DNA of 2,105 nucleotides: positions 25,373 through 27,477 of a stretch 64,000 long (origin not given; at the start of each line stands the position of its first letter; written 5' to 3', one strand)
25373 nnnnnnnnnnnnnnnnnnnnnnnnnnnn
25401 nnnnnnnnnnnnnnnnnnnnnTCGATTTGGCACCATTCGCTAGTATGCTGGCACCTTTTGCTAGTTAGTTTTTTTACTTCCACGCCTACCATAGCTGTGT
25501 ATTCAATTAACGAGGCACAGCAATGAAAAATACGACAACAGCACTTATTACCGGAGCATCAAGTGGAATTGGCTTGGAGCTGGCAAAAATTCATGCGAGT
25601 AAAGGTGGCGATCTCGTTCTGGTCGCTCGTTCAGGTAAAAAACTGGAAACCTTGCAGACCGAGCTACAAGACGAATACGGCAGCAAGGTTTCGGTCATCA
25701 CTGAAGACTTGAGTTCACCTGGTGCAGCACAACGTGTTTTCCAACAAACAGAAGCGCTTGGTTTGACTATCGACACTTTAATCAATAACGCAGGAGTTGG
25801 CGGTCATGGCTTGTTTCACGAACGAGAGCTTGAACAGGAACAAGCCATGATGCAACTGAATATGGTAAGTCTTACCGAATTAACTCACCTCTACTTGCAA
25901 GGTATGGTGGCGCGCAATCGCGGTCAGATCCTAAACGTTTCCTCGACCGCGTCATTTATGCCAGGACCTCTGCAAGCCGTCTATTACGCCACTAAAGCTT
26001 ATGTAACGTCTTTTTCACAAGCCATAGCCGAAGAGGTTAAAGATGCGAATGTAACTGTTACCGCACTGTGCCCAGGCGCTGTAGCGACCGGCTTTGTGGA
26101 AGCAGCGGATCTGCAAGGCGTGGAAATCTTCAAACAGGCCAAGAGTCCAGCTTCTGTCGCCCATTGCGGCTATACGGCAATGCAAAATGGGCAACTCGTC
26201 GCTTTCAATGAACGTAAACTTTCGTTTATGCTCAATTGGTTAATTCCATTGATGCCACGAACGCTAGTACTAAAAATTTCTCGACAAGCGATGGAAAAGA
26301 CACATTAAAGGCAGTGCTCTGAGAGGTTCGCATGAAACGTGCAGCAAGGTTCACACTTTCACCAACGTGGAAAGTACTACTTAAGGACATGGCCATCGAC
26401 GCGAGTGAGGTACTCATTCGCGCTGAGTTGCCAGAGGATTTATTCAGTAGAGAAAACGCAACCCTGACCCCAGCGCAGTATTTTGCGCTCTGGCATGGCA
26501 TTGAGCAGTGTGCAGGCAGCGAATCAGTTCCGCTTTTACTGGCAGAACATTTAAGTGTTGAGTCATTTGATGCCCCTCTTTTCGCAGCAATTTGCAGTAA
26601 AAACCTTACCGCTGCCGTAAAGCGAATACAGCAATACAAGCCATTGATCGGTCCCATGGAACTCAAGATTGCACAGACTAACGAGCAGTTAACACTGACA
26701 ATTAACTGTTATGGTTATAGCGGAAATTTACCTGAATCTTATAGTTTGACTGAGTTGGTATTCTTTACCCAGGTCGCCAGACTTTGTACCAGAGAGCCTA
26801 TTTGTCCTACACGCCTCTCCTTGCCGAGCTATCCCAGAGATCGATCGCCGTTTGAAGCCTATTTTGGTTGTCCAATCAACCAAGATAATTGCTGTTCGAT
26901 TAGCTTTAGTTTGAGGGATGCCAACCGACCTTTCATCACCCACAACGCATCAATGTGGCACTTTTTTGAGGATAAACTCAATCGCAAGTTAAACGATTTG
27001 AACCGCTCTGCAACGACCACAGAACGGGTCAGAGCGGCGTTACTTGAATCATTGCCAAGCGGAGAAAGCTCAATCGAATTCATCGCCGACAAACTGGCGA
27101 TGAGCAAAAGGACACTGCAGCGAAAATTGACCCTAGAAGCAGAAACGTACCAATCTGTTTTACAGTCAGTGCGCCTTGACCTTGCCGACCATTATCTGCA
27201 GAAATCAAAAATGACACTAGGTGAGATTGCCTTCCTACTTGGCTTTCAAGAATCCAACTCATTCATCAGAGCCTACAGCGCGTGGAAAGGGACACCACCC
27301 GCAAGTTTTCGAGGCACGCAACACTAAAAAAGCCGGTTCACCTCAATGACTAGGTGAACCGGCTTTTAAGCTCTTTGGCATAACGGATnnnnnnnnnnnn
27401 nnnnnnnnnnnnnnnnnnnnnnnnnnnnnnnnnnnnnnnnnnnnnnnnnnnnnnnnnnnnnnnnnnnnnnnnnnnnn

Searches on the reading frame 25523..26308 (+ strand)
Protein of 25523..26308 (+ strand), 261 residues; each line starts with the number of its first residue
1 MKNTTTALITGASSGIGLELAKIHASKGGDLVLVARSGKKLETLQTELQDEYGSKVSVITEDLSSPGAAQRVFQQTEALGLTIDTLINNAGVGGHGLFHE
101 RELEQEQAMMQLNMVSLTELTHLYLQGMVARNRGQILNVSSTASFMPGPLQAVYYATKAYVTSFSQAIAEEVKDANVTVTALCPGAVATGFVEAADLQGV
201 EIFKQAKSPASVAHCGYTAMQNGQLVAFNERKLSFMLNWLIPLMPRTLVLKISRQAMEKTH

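Call 50: search_protein_families(library=pfam, proteins=[window:25523-26308:+])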
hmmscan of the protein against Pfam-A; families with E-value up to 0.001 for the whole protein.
window:25523-26308:+ (261 aa): 4 families
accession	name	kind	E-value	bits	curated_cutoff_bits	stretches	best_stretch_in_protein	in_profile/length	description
PF00106.31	adh_short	-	4.5e-48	163.8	26.6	1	6-194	2-189/195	short chain dehydrogenase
PF13561.12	adh_short_C2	-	2.1e-30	106.5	27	1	11-207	1-195/236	Enoyl-(Acyl carrier protein) reductase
PF08659.16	KR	-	7.4e-16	59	22.6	1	6-171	2-166/180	KR domain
PF01370.27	Epimerase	-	0.00056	19.8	20.9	0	7-179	1-166/240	NAD dependent epimerase/dehydratase family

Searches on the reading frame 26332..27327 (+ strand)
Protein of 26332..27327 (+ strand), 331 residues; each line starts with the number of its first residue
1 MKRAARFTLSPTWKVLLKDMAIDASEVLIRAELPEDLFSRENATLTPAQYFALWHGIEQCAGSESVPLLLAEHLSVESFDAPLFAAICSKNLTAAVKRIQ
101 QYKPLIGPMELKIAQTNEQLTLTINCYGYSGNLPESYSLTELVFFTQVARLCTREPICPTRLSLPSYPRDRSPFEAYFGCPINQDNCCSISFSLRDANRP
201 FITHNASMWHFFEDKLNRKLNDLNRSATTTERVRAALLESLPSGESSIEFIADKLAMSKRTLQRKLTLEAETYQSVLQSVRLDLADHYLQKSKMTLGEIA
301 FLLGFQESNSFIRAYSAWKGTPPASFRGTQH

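Call 50: search_protein_families(library=pfam, proteins=[window:26332-27327:+])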
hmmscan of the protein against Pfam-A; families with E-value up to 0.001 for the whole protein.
window:26332-27327:+ (331 aa): 3 families
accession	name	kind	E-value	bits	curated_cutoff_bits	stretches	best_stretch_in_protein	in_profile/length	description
PF12625.12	Arabinose_bd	-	5.6e-24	85.7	27.6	1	22-200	2-184/185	Arabinose-binding domain of AraC transcription regulator, N-term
PF12833.13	HTH_18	-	2e-16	60.5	33.6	1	251-327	1-78/80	Helix-turn-helix domain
PF00165.29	HTH_AraC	-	1.2e-05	25.7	26.6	0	289-327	1-41/42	Bacterial regulatory helix-turn-helix proteins, AraC family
